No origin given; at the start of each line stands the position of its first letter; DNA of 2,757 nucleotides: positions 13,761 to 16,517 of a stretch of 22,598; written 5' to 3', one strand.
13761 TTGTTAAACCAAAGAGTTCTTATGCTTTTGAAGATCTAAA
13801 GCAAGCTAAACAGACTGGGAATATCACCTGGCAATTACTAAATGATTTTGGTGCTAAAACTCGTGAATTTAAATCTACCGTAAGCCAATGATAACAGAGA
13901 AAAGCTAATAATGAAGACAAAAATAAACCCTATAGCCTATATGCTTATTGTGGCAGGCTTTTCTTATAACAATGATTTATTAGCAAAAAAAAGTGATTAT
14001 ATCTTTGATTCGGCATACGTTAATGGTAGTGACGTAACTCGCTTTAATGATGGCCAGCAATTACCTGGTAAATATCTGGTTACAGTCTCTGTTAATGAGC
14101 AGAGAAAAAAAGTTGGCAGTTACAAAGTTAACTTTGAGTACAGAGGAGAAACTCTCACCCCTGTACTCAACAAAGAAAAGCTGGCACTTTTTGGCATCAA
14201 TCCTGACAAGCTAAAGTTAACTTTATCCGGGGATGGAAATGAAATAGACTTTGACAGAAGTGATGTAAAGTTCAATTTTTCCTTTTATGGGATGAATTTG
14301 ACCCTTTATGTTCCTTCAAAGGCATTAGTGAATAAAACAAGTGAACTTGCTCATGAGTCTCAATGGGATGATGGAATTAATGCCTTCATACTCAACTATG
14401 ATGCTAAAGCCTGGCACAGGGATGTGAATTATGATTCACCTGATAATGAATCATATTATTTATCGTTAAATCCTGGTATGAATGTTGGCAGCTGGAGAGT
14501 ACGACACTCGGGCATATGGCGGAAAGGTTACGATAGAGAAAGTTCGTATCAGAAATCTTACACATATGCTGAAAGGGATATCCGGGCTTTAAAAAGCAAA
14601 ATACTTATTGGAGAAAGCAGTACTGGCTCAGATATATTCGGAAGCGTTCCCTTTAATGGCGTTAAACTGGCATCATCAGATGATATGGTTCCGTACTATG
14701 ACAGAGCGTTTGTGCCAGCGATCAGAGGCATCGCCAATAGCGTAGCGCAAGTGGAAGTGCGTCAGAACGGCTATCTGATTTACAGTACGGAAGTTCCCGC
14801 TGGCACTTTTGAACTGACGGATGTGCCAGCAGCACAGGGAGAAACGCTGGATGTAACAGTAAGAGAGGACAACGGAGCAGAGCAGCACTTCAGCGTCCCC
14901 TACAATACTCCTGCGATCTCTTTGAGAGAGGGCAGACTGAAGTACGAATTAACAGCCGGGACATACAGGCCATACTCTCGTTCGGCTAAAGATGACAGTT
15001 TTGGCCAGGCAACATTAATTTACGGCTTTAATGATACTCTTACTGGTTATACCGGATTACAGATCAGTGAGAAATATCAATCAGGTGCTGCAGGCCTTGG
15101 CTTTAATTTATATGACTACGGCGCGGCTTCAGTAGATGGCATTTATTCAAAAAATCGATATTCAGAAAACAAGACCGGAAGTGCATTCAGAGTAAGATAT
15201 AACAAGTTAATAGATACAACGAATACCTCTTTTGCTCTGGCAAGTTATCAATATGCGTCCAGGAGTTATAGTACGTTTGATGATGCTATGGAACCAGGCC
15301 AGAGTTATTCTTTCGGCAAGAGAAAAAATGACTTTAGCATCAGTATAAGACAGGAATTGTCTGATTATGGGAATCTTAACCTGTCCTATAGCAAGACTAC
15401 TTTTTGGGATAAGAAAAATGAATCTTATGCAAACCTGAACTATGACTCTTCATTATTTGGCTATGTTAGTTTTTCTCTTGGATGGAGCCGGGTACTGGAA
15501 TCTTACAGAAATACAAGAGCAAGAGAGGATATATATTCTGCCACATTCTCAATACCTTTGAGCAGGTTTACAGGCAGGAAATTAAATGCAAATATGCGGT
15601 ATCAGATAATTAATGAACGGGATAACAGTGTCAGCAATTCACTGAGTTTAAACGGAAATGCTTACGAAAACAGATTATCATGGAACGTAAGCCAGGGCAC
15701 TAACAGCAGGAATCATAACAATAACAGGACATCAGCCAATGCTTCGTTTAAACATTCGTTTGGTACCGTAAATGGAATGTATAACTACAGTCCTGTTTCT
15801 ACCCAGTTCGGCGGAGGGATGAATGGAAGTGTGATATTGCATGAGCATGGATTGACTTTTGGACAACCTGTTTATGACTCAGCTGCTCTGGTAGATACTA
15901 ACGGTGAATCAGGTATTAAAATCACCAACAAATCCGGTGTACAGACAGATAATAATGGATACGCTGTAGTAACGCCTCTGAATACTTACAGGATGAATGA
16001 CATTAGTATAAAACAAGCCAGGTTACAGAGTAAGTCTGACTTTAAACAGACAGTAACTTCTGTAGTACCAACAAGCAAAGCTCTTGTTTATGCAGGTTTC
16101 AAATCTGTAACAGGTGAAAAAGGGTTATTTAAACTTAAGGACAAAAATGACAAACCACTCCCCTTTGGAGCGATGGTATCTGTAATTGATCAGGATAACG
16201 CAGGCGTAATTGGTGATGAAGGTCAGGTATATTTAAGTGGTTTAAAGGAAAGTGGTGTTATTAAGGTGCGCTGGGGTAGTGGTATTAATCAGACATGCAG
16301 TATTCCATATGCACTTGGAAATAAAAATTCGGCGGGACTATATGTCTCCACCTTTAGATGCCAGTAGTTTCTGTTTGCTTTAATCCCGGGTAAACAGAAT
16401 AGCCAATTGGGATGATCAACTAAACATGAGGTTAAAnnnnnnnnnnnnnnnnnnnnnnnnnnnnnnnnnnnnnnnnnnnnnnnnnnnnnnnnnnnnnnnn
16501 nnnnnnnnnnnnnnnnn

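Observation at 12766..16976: Minimal Afa/Dr-like chaperone-usher operon lacking AfaD-type invasin and PapI-type co-regulator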

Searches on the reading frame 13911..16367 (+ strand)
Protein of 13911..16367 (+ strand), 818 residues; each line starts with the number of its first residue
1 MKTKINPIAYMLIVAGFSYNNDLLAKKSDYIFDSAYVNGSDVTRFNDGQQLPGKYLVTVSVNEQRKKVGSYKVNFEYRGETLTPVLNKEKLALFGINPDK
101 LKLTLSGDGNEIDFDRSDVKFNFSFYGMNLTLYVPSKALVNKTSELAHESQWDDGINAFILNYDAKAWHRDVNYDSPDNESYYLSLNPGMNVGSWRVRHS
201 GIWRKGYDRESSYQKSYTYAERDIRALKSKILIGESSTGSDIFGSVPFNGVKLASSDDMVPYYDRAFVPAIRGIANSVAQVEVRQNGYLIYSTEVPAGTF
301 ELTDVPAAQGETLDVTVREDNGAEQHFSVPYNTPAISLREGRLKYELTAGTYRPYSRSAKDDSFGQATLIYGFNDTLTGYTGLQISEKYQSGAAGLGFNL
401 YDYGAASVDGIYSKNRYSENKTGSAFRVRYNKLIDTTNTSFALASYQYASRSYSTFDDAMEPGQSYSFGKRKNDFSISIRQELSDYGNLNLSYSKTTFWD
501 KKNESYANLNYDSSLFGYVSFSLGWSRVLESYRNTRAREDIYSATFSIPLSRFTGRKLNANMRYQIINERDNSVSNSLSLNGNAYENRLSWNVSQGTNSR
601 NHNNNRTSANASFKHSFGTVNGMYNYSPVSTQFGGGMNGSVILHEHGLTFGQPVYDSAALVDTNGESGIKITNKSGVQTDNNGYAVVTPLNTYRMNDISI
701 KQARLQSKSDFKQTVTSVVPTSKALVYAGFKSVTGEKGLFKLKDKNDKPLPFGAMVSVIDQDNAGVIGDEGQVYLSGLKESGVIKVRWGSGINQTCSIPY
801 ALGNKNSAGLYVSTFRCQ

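Call 7: search_protein_families(proteins=[window:13911-16367:+], library=ncbifam, max_evalue=0.01)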
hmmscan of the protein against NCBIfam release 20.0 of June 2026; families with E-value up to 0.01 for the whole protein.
window:13911-16367:+ (818 aa): 15 families
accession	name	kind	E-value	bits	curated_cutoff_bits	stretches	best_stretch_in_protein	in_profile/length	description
NF011769.0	PRK15223.1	equivalog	6.5e-166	553.4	1105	1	8-813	6-831/836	fimbrial biogenesis outer membrane usher protein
NF011740.0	PRK15193.1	equivalog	3.3e-141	471.9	995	1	36-806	44-864/877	fimbrial biogenesis usher protein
NF011774.0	PRK15235.1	exception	3e-140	469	1191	1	19-808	16-804/814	SEF14/SEF18 fimbria usher protein SefC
NF011826.0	PRK15298.1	equivalog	5.5e-140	467.8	1422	1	43-818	53-848/848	fimbrial outer membrane usher protein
NF011745.0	PRK15198.1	subfamily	1.6e-136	456.5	975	2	39-459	42-471/860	outer membrane usher protein FimD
NF011754.0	PRK15207.1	equivalog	3.4e-133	445.6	1271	1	45-813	57-837/842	outer membrane usher protein LpfC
NF011822.1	PRK15294.1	equivalog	3.1e-125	419.1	1397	1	33-808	40-834/845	fimbrial outer membrane usher protein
NF007337.0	PRK09828.1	equivalog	1e-120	404.3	830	1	12-806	22-848/865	outer membrane usher protein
NF011784.0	PRK15248.1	equivalog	4e-101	339.3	996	1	24-816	23-849/853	fimbrial outer membrane usher protein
NF011760.0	PRK15213.1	equivalog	3.9e-96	322.8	752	1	45-799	49-779/796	PefC/AfrB family outer membrane usher protein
NF011763.0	PRK15217.1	subfamily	2.1e-94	317.3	933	1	5-800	4-813/826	fimbrial biogenesis outer membrane usher protein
NF011812.0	PRK15284.1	subfamily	2.8e-72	243.8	972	1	41-810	49-839/881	outer membrane usher protein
NF011791.0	PRK15255.1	equivalog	4.7e-65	220.1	1289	1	11-794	8-809/829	fimbrial outer membrane usher protein StdB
NF011832.0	PRK15304.1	subfamily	6.7e-65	219.5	723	1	49-808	56-789/801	fimbrial biogenesis usher protein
NF011804.0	PRK15273.1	equivalog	1.8e-56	191.5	1371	1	41-802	49-826/899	fimbrial biogenesis outer membrane usher protein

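Call 13: search_dna_similar(query=window:13911-16367:+, collection=plasmids, mode=protein, max_rows=60, rows=spread)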
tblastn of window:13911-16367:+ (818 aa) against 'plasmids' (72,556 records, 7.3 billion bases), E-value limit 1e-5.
Records with a match: 2339; places in all: 2895; records where one place covers at least 80% of the query: 1879.
Best place of each record, by identity: 95-99% 11; <60% 2328.
By first word of the organism name: Escherichia 872; Salmonella 598; Klebsiella 237; Pantoea 107; Enterobacter 102; Shigella 101; Serratia 76; Yersinia 69; Providencia 24; Acinetobacter 18; and 39 more.
By predicted mobility (MOB-suite, as given by PLSDB): conjugative 1308; non-mobilizable 724; mobilizable 307.
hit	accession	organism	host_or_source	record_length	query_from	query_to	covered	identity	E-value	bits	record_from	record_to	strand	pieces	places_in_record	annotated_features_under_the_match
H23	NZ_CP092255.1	Escherichia coli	Felix catus domesticus,Pure ...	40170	1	818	100%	98.2%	0e+0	1587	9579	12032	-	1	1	fimbria/pilus outer membrane usher protein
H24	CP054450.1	Escherichia coli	Homo sapiens,whole organism,rectal swab ...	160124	17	817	98%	36.5%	7e-132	441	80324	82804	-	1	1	fimbria/pilus outer membrane usher protein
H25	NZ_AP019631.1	Enterobacter asburiae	-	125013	25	818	97%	36.0%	5e-132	442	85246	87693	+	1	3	fimbria/pilus outer membrane usher protein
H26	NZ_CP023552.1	Escherichia coli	Homo sapiens,Human Stool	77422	8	817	96%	35.5%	4e-118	474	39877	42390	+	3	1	none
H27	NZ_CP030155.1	Escherichia coli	single cell,chicken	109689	2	817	100%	33.4%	1e-122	415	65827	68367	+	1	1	fimbria/pilus outer membrane usher protein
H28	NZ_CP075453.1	Klebsiella pneumoniae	a feces sample of swine origin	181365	11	802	97%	33.7%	1e-129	435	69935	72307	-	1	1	fimbria/pilus outer membrane usher protein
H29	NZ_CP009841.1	Yersinia pestis A1122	California Ground Squirrel ...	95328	30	817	96%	32.9%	1e-124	421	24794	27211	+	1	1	caf1A: F1 capsule-anchoring usher protein Caf1A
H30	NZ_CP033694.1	Yersinia pestis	UCC strain,UCC isolate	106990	30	817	96%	32.9%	1e-124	421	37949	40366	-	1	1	caf1A: F1 capsule-anchoring usher protein Caf1A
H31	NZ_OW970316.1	Pantoea agglomerans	Olive knot caused by Pseudomonas ...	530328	25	802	95%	32.7%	3e-103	358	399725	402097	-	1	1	fimbria/pilus outer membrane usher protein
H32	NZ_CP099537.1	Pantoea ananatis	Oryza sativa,cell culture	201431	8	818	99%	30.8%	6e-102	354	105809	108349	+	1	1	fimbria/pilus outer membrane usher protein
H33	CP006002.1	Escherichia coli B7A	stool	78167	11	810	98%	30.6%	5e-95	334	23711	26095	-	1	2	AfaB: AfaB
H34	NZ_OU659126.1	Providencia alcalifaciens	Canis lupus familiaris,intestine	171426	41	791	92%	32.4%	4e-92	325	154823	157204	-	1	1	fimbria/pilus outer membrane usher protein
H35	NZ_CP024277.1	Escherichia coli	-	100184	10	814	98%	29.6%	1e-90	321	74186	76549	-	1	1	cstB: CS3 fimbrial usher protein CstB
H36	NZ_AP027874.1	Escherichia coli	-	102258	40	802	93%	31.1%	1e-94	333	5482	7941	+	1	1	fimbria/pilus outer membrane usher protein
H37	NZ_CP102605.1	Pantoea sp. SOD02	cell culture,urban freshwater stream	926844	32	800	94%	29.9%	1e-83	300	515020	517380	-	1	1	fimbria/pilus outer membrane usher protein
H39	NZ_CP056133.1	Enterobacter hormaechei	culture,Freshwater sample from upstream ...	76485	30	798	94%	29.2%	2e-77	281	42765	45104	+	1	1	mrkC: type 3 fimbria usher protein MrkC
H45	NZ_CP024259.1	Escherichia coli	-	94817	32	817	96%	28.0%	8e-63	238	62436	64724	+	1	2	cssD: CS6 fimbrial usher CssD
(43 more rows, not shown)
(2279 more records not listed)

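Call 14: search_dna_similar(query=window:13911-16367:+, collection=plasmids, mode=protein, max_rows=40, rows=best)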
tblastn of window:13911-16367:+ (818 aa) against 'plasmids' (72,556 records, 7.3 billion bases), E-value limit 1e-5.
Records with a match: 2339; places in all: 2895; records where one place covers at least 80% of the query: 1879.
Best place of each record, by identity: 95-99% 11; <60% 2328.
By first word of the organism name: Escherichia 872; Salmonella 598; Klebsiella 237; Pantoea 107; Enterobacter 102; Shigella 101; Serratia 76; Yersinia 69; Providencia 24; Acinetobacter 18; and 39 more.
By predicted mobility (MOB-suite, as given by PLSDB): conjugative 1308; non-mobilizable 724; mobilizable 307.
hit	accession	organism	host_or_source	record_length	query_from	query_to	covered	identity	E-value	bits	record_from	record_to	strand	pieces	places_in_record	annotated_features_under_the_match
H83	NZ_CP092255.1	Escherichia coli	Felix catus domesticus,Pure ...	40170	1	818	100%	98.2%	0e+0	1587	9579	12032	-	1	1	fimbria/pilus outer membrane usher protein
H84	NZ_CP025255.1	Salmonella enterica subsp. enterica serovar Newport str. ...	Homo sapiens,stool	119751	1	818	100%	97.3%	0e+0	1568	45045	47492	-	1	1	fimbria/pilus outer membrane usher protein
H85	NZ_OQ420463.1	Escherichia coli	-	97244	1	818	100%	96.8%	0e+0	1560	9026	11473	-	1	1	fimbria/pilus outer membrane usher protein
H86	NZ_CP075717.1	Escherichia coli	Sus scrofa,water sample,wastewater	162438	1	818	100%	96.7%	0e+0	1560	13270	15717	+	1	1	fimbria/pilus outer membrane usher protein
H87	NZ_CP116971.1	Escherichia coli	Sus scrofa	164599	1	818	100%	96.7%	0e+0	1560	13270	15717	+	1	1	fimbria/pilus outer membrane usher protein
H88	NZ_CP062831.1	Escherichia coli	Sus scrofa domesticus,feces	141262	1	818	100%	96.7%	0e+0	1560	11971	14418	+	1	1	fimbria/pilus outer membrane usher protein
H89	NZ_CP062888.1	Escherichia coli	Sus scrofa domesticus,feces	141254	1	818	100%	96.7%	0e+0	1560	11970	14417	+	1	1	fimbria/pilus outer membrane usher protein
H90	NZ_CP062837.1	Escherichia coli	Sus scrofa domesticus,feces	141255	1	818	100%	96.7%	0e+0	1560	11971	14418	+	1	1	fimbria/pilus outer membrane usher protein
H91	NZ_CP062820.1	Escherichia coli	Sus scrofa domesticus,feces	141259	1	818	100%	96.7%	0e+0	1560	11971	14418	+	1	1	fimbria/pilus outer membrane usher protein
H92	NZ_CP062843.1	Escherichia coli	Sus scrofa domesticus,feces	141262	1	818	100%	96.7%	0e+0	1560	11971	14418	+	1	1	fimbria/pilus outer membrane usher protein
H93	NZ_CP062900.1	Escherichia coli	Sus scrofa domesticus,feces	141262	1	818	100%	96.7%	0e+0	1560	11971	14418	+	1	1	fimbria/pilus outer membrane usher protein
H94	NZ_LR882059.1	Escherichia coli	Gallus gallus domesticus,Broiler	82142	1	818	100%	58.2%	0e+0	972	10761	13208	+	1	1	fimbria/pilus outer membrane usher protein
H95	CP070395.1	Escherichia coli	food,chicken meat inner strip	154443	1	818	100%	58.0%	0e+0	971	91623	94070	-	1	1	fimbrial biogenesis outer membrane usher protein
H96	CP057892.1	Escherichia coli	culture,Pooled cattle faecal samples ...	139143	3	817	100%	36.4%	1e-144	479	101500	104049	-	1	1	fimbria/pilus outer membrane usher protein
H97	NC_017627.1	Escherichia coli 042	-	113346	1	817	100%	36.0%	6e-141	468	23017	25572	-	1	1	aafC: aggregative adherence fimbria II usher protein AafC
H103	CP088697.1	Escherichia coli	Homo sapiens,blood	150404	1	817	100%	35.8%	1e-145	481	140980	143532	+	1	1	afaC: AfaC-I/III family usher protein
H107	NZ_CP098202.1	Escherichia coli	Canis lupus familiaris,Rectal swab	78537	17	817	98%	36.5%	7e-132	441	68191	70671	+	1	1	fimbria/pilus outer membrane usher protein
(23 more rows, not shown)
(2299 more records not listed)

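Call 17: get_annotated_region(hit=H94, flank=5000)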
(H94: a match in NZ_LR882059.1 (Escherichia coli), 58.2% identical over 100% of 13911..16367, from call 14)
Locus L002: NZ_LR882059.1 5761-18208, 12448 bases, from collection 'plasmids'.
description: Escherichia coli isolate 2014-01-7375 plasmid 3, complete sequence
organism: Escherichia coli (NCBI taxid 562)
taxonomy: Bacteria; Pseudomonadota; Gammaproteobacteria; Enterobacterales; Enterobacteriaceae; Escherichia; Escherichia coli
host: -; source: Gallus gallus domesticus,Broiler; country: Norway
typing (MOB-suite, as given by PLSDB): conjugative; replicon IncFIB,IncFII,IncI1; relaxase MOBF,MOBP; mating-pair formation MPF_F
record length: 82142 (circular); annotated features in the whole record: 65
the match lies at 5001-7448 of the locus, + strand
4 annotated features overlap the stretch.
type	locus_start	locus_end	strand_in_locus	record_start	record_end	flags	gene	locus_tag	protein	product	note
CDS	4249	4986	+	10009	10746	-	-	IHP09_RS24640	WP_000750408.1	fimbria/pilus periplasmic chaperone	GO:0071555 - cell wall organization [Evidence IEA]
CDS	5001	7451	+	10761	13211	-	-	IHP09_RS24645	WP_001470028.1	fimbria/pilus outer membrane usher protein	GO:0009297 - pilus assembly [Evidence IEA]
CDS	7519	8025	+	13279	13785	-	-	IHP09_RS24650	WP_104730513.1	hypothetical protein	-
CDS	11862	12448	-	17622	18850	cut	-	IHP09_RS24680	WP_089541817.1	IS3 family transposase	-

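Call 32: get_annotated_region(hit=H103, flank=4500)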
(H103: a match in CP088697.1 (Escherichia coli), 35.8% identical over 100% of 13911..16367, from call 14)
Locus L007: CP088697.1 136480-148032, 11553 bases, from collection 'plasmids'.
description: Escherichia coli strain B17EC0426 plasmid pB17EC0426-3, complete sequence
organism: Escherichia coli (NCBI taxid 562)
taxonomy: Bacteria; Pseudomonadota; Gammaproteobacteria; Enterobacterales; Enterobacteriaceae; Escherichia; Escherichia coli
host: -; source: Homo sapiens,blood; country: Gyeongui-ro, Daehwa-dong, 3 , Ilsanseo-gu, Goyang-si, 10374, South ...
typing (MOB-suite, as given by PLSDB): conjugative; replicon IncFIA,IncFIB,IncFII; relaxase MOBF; mating-pair formation MPF_F
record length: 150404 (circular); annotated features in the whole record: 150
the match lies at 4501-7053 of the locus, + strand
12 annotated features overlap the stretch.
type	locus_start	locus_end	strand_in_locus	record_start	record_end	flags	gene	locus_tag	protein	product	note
CDS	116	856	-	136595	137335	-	-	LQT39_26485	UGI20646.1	site-specific integrase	-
CDS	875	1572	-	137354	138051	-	-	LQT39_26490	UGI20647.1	IS1-like element IS1A family transposase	-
CDS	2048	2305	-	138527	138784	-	afaF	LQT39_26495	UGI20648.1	Dr hemagglutinin AFA-III operon transcriptional regulator AfaF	-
CDS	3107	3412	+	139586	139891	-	afaA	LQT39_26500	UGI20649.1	AFA-III adhesin operon transcriptional regulator AfaA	-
CDS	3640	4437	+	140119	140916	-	draB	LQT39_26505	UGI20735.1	Dr fimbrial biogenesis chaperone DraB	-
predicted_resistance_gene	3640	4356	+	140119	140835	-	nfaE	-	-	Dr family non-fimbrial adhesin I chaperone NfaE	predicted by amrfinderplus; class ; identity 100.0%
predicted_resistance_gene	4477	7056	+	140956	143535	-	afaC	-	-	AfaC-I/III family usher protein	predicted by amrfinderplus; class ; identity 99.53%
CDS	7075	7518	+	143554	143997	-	draD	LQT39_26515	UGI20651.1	Dr fimbrial tip invasin DraD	-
CDS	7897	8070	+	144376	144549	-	-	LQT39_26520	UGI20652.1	DraP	-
CDS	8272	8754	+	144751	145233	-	draE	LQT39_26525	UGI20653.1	Dr family adhesin structural subunit DraE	-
CDS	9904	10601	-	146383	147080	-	-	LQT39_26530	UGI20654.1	IS1 family transposase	-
CDS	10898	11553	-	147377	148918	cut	istA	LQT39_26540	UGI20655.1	IS21-like element ISEc12 family transposase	-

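Call 33: get_annotated_region(hit=H97, flank=4500)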
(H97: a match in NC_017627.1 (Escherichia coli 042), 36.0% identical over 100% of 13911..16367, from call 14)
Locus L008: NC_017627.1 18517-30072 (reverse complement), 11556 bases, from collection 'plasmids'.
description: Escherichia coli 042 plasmid pAA, complete sequence
organism: Escherichia coli 042 (NCBI taxid 216592)
taxonomy: Bacteria; Pseudomonadota; Gammaproteobacteria; Enterobacterales; Enterobacteriaceae; Escherichia; Escherichia coli; Escherichia coli 042
host: -; source: -; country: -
typing (MOB-suite, as given by PLSDB): conjugative; replicon IncFIA,IncFIC; relaxase MOBF; mating-pair formation MPF_F
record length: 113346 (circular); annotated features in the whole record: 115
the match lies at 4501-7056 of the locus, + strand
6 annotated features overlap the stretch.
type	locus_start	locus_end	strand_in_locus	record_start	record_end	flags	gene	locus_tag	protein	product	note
predicted_resistance_gene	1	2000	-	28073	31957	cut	pet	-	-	serine protease autotransporter toxin Pet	predicted by amrfinderplus; class ; identity 100.0%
CDS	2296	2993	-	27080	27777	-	-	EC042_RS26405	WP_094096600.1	IS1-like element IS1A family transposase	GO:0006313 - DNA transposition [Evidence IEA]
predicted_resistance_gene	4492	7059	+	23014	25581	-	aafC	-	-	aggregative adherence fimbria II usher protein AafC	predicted by amrfinderplus; class ; identity 99.77%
predicted_resistance_gene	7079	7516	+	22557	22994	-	aafB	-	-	aggregative adherence fimbria II minor subunit AafB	predicted by amrfinderplus; class ; identity 100.0%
CDS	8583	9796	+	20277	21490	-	-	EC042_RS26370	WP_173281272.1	IS3 family transposase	-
CDS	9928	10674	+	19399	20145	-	istB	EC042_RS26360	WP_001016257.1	IS21-like element ISEc12 family helper ATPase IstB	-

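Call 34: get_annotated_region(hit=H29, flank=3000)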
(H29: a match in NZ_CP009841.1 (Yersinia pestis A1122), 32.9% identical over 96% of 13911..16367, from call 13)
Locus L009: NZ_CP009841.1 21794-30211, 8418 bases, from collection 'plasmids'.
description: Yersinia pestis A1122 plasmid pMT, complete sequence
organism: Yersinia pestis A1122 (NCBI taxid 1035377)
taxonomy: Bacteria; Pseudomonadota; Gammaproteobacteria; Enterobacterales; Yersiniaceae; Yersinia; Yersinia pestis; Yersinia pestis A1122
host: -; source: California Ground Squirrel (Spermophilus beecheyi); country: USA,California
typing (MOB-suite, as given by PLSDB): non-mobilizable; replicon IncFIB
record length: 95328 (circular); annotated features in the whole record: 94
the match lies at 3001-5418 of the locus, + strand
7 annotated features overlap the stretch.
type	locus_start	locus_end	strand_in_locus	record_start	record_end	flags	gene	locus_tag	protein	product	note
CDS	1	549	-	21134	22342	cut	-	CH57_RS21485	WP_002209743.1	IS256 family transposase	-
CDS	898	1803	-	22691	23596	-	caf1R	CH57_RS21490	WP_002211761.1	F1 operon transcriptional regulator Caf1R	-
CDS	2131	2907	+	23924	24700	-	caf1M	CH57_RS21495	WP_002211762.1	F1 capsule chaperone Caf1M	-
CDS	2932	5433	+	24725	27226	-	caf1A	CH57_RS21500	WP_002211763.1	F1 capsule-anchoring usher protein Caf1A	-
CDS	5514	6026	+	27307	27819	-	caf1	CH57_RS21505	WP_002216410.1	F1 capsule protein Caf1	-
CDS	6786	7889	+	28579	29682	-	-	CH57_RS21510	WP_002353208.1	site-specific integrase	GO:0015074 - DNA integration [Evidence IEA]; GO:0006310 - DNA recombination [Evidence IEA]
CDS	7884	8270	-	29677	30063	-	-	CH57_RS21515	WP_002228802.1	hypothetical protein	-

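Call 35: get_annotated_region(hit=H107, flank=4000)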
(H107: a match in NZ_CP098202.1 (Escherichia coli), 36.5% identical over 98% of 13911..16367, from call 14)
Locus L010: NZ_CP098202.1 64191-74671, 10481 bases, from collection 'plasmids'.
description: Escherichia coli strain Z0117EC0056 plasmid pZ0117EC0056-1, complete sequence
organism: Escherichia coli (NCBI taxid 562)
taxonomy: Bacteria; Pseudomonadota; Gammaproteobacteria; Enterobacterales; Enterobacteriaceae; Escherichia; Escherichia coli
host: -; source: Canis lupus familiaris,Rectal swab; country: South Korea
typing (MOB-suite, as given by PLSDB): conjugative; replicon IncFIB,IncFIC,rep_cluster_2244; relaxase MOBF,MOBP; mating-pair formation MPF_Unknown
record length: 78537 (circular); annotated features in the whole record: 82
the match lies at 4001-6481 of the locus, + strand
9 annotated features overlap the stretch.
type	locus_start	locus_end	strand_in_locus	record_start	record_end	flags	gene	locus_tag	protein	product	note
CDS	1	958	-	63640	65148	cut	ltrA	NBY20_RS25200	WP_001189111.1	group II intron reverse transcriptase/maturase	GO:0000373 - Group II intron splicing [Evidence IEA]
CDS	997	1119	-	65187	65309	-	-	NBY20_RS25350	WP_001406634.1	hypothetical protein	-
CDS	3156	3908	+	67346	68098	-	-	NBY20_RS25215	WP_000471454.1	fimbria/pilus periplasmic chaperone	GO:0071555 - cell wall organization [Evidence IEA]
CDS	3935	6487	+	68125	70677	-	-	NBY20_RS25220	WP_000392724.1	fimbria/pilus outer membrane usher protein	GO:0009297 - pilus assembly [Evidence IEA]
CDS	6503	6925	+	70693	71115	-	afaD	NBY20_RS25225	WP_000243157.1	AfaD family invasin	-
CDS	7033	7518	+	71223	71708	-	-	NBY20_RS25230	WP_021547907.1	Dr family adhesin structural subunit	-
CDS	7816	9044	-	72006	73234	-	-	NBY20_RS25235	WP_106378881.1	IS3 family transposase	-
CDS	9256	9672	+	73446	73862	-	-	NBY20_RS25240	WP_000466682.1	SdiA-regulated domain-containing protein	-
CDS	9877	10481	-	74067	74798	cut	-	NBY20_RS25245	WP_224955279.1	helix-turn-helix domain-containing protein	GO:0006355 - regulation of DNA-templated transcription [Evidence IEA]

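Call 36: get_annotated_region(hit=H35, flank=2500)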
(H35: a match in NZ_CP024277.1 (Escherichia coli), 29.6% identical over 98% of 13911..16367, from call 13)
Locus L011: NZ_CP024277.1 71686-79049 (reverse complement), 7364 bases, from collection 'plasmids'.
description: Escherichia coli O6:H16 strain M9682-C1 plasmid unnamed2, complete sequence
organism: Escherichia coli (NCBI taxid 1446746)
taxonomy: Bacteria; Pseudomonadota; Gammaproteobacteria; Enterobacterales; Enterobacteriaceae; Escherichia; Escherichia coli
host: -; source: -; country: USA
typing (MOB-suite, as given by PLSDB): conjugative; replicon IncFIA,IncFIC; relaxase MOBP; mating-pair formation MPF_F
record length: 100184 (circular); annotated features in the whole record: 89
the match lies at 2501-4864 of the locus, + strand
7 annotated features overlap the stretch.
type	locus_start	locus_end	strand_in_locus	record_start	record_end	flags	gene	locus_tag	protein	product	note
CDS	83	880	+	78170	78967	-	istB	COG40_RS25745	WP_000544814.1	IS21-like element IS21 family helper ATPase IstB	-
CDS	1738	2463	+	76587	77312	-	-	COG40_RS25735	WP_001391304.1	molecular chaperone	GO:0061077 - chaperone-mediated protein folding [Evidence IEA]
predicted_resistance_gene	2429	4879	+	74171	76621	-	cstB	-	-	CS3 fimbrial usher protein CstB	predicted by amrfinderplus; class ; identity 99.88%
CDS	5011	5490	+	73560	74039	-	-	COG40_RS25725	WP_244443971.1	outer membrane usher CS3-2 domain protein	-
CDS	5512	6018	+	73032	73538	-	-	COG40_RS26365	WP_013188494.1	CS3 fimbrial subunit A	-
CDS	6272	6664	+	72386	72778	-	-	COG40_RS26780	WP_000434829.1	hypothetical protein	-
CDS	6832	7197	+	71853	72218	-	-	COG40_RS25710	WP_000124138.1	hypothetical protein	-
